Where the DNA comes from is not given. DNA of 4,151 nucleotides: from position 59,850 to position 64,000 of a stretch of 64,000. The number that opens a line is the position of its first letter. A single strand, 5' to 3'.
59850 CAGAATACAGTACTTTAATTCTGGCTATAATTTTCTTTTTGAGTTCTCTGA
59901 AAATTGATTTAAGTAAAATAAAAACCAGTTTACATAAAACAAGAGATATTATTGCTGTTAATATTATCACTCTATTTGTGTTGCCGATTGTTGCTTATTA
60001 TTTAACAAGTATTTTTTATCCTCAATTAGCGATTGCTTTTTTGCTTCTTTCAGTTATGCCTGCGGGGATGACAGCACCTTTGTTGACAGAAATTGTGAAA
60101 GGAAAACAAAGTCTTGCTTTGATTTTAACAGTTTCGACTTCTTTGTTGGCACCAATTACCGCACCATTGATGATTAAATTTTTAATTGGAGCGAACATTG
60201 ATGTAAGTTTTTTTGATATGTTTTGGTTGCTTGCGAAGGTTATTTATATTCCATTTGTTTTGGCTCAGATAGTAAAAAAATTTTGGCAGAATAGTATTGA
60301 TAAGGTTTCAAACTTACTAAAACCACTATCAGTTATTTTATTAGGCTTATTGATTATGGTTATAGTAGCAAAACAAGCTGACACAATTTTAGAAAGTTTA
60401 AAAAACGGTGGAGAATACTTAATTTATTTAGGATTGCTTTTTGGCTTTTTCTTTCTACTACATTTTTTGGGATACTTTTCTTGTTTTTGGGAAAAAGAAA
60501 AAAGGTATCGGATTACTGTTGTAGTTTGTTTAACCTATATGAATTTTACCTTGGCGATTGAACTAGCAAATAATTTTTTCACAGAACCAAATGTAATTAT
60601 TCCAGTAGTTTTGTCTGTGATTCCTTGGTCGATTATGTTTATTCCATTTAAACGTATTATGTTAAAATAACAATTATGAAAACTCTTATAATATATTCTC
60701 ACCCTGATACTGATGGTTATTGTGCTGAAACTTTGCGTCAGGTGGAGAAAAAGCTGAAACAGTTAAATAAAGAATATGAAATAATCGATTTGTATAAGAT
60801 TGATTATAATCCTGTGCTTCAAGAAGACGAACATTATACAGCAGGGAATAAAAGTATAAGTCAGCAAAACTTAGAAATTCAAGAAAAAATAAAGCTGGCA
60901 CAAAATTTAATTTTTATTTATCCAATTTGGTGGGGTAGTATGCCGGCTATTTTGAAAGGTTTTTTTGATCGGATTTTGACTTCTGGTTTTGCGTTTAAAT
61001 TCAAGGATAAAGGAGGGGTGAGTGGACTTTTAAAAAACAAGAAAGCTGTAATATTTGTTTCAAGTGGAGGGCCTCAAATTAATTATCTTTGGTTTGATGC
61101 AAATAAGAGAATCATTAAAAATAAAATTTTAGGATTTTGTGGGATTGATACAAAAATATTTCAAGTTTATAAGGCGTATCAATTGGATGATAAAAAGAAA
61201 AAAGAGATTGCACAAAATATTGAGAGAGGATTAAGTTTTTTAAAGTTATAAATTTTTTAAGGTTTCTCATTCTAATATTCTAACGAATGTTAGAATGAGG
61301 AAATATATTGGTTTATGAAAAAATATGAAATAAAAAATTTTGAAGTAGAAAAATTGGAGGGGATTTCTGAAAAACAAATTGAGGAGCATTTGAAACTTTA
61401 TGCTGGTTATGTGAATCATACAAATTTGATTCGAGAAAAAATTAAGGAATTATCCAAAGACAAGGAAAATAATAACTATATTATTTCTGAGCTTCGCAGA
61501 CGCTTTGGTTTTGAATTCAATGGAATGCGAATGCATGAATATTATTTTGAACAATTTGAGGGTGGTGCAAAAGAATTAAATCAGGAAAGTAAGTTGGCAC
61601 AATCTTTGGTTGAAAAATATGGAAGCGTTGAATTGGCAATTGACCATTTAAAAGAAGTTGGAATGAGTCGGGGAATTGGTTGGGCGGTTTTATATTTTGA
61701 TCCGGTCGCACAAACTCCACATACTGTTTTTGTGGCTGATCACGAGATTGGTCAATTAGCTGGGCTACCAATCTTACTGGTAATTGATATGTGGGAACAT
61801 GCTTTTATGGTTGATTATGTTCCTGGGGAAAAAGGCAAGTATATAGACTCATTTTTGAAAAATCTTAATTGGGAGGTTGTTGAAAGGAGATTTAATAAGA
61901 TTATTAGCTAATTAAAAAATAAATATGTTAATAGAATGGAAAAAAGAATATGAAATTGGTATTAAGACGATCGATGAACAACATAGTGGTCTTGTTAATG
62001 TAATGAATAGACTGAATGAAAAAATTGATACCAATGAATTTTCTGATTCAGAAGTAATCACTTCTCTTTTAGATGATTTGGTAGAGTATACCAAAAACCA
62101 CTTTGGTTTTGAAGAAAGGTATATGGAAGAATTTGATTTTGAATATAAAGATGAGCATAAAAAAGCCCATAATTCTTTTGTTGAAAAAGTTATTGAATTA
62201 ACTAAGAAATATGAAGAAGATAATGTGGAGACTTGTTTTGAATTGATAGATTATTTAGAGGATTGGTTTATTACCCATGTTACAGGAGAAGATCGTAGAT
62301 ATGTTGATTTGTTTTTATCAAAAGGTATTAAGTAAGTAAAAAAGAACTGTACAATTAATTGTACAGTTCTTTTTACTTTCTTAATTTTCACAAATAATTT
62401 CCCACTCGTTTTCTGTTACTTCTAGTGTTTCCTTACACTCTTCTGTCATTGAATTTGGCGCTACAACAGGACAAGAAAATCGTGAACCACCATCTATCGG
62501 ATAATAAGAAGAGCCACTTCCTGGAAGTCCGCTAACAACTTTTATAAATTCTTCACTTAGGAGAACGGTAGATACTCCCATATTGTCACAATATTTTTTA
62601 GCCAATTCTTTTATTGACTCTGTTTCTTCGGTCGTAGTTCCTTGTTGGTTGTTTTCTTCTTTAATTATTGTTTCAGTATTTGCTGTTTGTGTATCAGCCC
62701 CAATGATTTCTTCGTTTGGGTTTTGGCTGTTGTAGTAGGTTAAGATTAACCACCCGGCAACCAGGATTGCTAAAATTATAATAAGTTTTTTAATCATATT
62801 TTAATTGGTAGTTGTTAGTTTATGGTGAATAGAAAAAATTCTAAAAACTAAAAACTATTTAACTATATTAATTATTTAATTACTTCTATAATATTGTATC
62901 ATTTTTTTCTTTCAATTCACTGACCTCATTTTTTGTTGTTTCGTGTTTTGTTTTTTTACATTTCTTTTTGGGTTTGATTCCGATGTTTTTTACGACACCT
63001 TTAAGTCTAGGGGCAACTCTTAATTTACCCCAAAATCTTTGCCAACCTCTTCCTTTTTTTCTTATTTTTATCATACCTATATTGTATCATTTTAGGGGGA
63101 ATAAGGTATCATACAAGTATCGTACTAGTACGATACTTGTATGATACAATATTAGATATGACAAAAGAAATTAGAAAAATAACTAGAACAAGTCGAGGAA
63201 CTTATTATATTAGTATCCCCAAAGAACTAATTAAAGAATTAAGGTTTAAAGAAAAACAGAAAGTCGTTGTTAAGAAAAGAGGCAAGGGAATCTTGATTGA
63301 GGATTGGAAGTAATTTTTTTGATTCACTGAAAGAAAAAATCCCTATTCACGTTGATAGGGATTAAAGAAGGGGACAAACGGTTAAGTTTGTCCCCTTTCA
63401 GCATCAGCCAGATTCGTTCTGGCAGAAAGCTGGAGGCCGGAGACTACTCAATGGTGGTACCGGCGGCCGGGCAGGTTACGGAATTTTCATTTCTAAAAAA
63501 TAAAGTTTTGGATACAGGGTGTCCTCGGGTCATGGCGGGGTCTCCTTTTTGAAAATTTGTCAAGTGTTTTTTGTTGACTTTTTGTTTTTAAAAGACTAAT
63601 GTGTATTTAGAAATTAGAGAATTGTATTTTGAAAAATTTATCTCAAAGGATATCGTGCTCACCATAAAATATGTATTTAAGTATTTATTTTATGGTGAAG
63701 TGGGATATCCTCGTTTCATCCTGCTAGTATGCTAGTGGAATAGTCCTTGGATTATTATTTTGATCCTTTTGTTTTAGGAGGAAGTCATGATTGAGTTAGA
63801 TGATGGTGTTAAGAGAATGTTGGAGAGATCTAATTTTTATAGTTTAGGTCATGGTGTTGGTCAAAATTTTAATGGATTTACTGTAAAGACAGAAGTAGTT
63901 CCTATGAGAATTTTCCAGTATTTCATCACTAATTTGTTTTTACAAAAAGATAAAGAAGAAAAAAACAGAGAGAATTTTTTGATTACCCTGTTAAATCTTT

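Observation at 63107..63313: Unannotated AbrB/MazE-like 51-aa gene behind a 40-bp perfect palindrome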

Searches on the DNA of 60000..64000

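Call 5: search_rna_families(source=window, start=60000, end=64000, threshold=evalue, max_evalue=1)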
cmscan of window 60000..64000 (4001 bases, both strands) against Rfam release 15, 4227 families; matches with E-value up to 1: 3.
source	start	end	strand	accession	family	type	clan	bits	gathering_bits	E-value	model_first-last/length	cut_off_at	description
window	63647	63712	-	RF04172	MIR8675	Gene; miRNA;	-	30.6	90.8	0.0039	1-95/95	no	MIR8675 microRNA precursor family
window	62332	62388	-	RF01606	plasmodium_snoR31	Gene; snRNA; snoRNA; HACA-box;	-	28.2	60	0.69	83-140/145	no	small nucleolar RNA snoR31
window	62337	62401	-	RF01472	rli40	Gene; sRNA;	-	26.2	100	0.0012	1-263/263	no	Listeria sRNA rli40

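Call 62: search_rna_families(source=window, start=63300, end=63800, threshold=evalue, max_evalue=10, show_alignments=2)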
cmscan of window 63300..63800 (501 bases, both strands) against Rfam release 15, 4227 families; matches with E-value up to 10: 16.
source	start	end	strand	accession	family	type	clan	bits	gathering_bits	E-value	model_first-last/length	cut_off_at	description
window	63647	63712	-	RF04172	MIR8675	Gene; miRNA;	-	30.6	90.8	0.00048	1-95/95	no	MIR8675 microRNA precursor family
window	63646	63711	+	RF04172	MIR8675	Gene; miRNA;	-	27.9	90.8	0.0027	1-95/95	no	MIR8675 microRNA precursor family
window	63337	63406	+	RF02331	TtnuHACA24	Gene; snRNA; snoRNA; HACA-box;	-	17.9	100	1.3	1-127/127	no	Tetrahymena snoRNA TtnuHACA24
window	63332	63410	-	RF02399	NsiR1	Gene; sRNA;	-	17.5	39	0.63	1-60/60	no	Nitrogen stress-induced RNA 1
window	63335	63367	-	RF01328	CRISPR-DR17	Gene; CRISPR;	CL00014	16.2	42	4.4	1-25/25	no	CRISPR RNA direct repeat element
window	63638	63719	+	RF00451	MIR395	Gene; miRNA;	-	16.1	56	1.6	1-104/104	no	mir-395 microRNA precursor family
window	63352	63407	+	RF00446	mir-133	Gene; miRNA;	-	15.2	55.5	1.5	1-74/74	no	mir-133 microRNA precursor family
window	63352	63407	-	RF00446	mir-133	Gene; miRNA;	-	15.1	55.5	1.6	1-74/74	no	mir-133 microRNA precursor family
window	63400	63492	+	RF00236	ctRNA_pGA1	Gene; antisense;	-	13.8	45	4.8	1-79/79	no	ctRNA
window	63478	63647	-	RF02546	LSU_trypano_mito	Gene; rRNA;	CL00112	13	60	1.9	155-561/561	no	Trypanosomatid mitochondrial large subunit ribosomal RNA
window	63324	63376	-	RF01903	mir-500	Gene; miRNA;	-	12.8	78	7.1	1-84/84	no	mir-500 microRNA precursor family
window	63766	63787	-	RF01962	RMST_1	Gene; lncRNA;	-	11.9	40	3.5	39-61/61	no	Rhabdomyosarcoma 2 associated transcript conserved region 1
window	63536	63599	+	RF00066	U7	Gene; snRNA;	-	11.7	34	7.9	1-62/62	no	U7 small nuclear RNA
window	63433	63602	+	RF02143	HYMAI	Gene; lncRNA;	-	11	80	8.2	103-241/241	no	Hydatidiform mole associated and imprinted conserved region 1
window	63629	63677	-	RF00065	snoR9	Gene; snRNA; snoRNA; CD-box;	CL00132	10.5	90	7.1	1-128/128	no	Small nucleolar RNA snoR9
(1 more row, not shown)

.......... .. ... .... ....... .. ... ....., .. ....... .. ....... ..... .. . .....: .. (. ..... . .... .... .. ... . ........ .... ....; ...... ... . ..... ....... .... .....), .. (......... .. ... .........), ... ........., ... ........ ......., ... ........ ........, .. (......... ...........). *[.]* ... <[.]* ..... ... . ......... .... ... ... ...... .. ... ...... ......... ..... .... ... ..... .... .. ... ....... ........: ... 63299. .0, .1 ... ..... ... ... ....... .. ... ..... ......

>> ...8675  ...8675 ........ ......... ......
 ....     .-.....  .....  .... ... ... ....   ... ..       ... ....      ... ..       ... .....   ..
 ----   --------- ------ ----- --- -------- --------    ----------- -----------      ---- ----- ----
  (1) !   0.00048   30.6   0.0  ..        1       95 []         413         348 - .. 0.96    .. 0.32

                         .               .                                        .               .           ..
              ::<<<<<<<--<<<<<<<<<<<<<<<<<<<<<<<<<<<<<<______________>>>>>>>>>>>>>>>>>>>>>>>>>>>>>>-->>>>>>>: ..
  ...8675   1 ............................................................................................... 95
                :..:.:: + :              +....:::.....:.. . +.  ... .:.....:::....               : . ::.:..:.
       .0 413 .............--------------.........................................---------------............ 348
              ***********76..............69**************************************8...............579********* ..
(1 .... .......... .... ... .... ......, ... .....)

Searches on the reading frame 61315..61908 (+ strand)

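Call 79: search_protein_families(library=pfam, proteins=[window:61315-61908:+], max_evalue=1)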
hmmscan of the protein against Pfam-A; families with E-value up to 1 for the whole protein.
window:61315-61908:+ (198 aa): 3 families
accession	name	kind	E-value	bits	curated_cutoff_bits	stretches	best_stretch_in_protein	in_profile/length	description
PF02777.23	Sod_Fe_C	-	1.8e-18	66.9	20.9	1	91-192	2-102/102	Iron/manganese superoxide dismutases, C-terminal domain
PF00081.27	Sod_Fe_N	-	0.00041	21.2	27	1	9-81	9-81/82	Iron/manganese superoxide dismutases, alpha-hairpin domain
PF21241.2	UvsW_N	-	0.016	16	25.3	1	51-101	15-66/81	DNA helicase UvsW, N-terminal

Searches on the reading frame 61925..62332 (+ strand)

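Call 79: search_protein_families(library=pfam, proteins=[window:61925-62332:+], max_evalue=1)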
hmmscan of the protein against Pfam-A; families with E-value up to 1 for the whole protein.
window:61925-62332:+ (136 aa): 7 families
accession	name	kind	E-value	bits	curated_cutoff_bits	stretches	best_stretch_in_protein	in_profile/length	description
PF01814.28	Hemerythrin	-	6.4e-14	53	25.3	1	12-128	2-125/127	Hemerythrin HHE cation binding domain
PF12910.14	PHD_like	-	0.00088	19.7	27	1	4-95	49-132/141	Antitoxin of toxin-antitoxin, RelE / RelB, TA system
PF09074.15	Mer2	-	0.051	13.8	27.7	1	13-95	50-138/193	Mer2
PF00081.27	Sod_Fe_N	-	0.11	13.4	27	0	78-102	27-51/82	Iron/manganese superoxide dismutases, alpha-hairpin domain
PF08625.16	Utp13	-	0.15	12.5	25.9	1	26-61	86-121/140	Utp13 specific WD40 associated domain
PF24722.1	DUF7674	-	0.16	12.5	27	1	65-111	14-59/111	Domain of unknown function (DUF7674)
PF20870.2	FAM186A-B_N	-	0.42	10.4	27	1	53-114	39-99/243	FAM186A/B, N-terminal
